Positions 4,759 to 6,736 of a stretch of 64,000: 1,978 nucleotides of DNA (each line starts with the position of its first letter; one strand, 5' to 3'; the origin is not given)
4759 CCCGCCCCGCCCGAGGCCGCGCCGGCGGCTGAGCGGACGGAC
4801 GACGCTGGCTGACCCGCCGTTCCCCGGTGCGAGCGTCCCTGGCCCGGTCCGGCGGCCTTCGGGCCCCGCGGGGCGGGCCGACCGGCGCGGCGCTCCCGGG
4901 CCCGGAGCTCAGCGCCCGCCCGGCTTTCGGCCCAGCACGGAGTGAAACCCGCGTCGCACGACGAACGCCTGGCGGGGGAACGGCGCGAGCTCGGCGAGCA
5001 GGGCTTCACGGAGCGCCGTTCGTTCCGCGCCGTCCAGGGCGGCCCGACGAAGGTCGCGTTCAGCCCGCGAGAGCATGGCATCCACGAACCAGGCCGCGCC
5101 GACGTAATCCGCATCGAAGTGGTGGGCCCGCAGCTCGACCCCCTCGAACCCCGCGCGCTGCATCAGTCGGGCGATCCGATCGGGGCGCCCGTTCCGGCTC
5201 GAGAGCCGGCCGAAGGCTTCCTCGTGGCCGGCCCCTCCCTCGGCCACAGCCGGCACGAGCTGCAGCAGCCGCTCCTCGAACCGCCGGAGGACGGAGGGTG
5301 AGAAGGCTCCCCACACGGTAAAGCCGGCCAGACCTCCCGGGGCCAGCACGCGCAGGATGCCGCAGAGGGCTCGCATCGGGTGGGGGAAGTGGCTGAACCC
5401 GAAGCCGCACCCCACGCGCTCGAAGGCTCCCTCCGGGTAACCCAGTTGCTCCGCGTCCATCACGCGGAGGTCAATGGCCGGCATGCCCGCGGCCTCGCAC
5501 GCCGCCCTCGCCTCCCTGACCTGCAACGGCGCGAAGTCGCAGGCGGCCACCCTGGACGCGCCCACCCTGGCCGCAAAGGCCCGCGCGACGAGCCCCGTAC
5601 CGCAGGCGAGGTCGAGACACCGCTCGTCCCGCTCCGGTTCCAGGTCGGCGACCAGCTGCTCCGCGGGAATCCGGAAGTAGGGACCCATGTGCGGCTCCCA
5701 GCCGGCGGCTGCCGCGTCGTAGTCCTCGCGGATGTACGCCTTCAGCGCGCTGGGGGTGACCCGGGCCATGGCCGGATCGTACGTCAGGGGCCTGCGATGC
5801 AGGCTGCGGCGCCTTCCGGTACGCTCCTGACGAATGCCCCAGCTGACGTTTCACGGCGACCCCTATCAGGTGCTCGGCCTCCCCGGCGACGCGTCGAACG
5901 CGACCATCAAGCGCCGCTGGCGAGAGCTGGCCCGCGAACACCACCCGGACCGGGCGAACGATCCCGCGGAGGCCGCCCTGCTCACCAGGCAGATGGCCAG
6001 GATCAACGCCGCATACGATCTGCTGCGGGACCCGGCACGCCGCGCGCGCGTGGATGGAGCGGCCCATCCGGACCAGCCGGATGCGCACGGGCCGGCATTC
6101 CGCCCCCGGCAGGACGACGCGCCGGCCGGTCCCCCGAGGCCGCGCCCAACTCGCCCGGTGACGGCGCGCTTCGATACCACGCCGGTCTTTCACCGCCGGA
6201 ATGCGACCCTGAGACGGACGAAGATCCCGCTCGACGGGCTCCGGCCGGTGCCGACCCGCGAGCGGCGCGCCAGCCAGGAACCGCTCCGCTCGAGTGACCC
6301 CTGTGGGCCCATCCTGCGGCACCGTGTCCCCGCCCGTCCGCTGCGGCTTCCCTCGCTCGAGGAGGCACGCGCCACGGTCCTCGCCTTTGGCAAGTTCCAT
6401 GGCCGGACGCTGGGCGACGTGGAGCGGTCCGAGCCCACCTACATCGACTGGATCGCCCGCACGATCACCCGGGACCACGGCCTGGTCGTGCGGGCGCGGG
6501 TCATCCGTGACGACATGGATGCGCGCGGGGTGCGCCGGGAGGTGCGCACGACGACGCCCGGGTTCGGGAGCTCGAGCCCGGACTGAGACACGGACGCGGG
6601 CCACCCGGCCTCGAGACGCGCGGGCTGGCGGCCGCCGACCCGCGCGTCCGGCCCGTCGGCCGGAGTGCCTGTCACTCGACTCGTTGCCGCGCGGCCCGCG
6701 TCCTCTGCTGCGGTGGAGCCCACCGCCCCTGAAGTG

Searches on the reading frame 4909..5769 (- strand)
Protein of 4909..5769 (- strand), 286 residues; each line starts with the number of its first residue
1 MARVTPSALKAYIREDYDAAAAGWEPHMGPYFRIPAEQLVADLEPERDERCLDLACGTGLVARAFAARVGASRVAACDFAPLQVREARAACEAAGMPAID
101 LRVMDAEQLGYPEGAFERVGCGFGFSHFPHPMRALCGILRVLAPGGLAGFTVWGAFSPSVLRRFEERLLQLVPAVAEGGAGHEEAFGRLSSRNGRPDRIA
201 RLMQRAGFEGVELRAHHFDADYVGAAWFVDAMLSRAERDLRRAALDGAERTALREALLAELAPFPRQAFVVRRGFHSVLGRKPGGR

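Call 6: search_protein_families(library=pfam, proteins=[window:4909-5769:-], max_evalue=0.001)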
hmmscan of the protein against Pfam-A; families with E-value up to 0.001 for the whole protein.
window:4909-5769:- (286 aa): 7 families
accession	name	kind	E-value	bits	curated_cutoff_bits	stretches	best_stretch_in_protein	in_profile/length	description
PF13649.12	Methyltransf_25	-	1.1e-18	68.1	27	1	52-146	2-97/97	Methyltransferase domain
PF08241.18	Methyltransf_11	-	1.1e-17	64.9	21.2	1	52-147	1-92/95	Methyltransferase domain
PF01209.24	Ubie_methyltran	-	1.1e-13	51.6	20.1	1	46-216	46-221/233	ubiE/COQ5 methyltransferase family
PF13489.12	Methyltransf_23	-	6.3e-13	49.2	27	1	39-212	12-163/164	Methyltransferase domain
PF08242.18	Methyltransf_12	-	1.2e-08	36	30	1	52-147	1-97/98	Methyltransferase domain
PF13847.12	Methyltransf_31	-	1.6e-06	28.3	27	1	47-147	3-106/145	Methyltransferase domain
PF05175.20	MTS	-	2.9e-05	24.2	23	1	38-106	22-90/170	Methyltransferase small domain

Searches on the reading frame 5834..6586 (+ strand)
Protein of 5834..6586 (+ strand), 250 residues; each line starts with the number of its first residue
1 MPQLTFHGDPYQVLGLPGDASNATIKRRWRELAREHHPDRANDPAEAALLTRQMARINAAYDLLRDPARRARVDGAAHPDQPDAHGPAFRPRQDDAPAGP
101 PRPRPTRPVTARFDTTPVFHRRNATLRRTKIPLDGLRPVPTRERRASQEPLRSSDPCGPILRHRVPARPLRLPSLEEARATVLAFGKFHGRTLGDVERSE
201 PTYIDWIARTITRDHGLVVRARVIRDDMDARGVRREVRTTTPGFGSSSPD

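Call 6: search_protein_families(library=pfam, proteins=[window:5834-6586:+], max_evalue=0.001)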
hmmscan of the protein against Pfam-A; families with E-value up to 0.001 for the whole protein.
window:5834-6586:+ (250 aa): 2 families
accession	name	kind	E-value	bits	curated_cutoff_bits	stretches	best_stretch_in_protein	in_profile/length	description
PF00226.36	DnaJ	-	4.1e-15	56.1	27.8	1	9-74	1-63/63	DnaJ domain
PF20600.3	ExoX-like_C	-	7.4e-07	28.9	26.5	1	185-209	3-27/30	Exodeoxyribonuclease X-like C-terminal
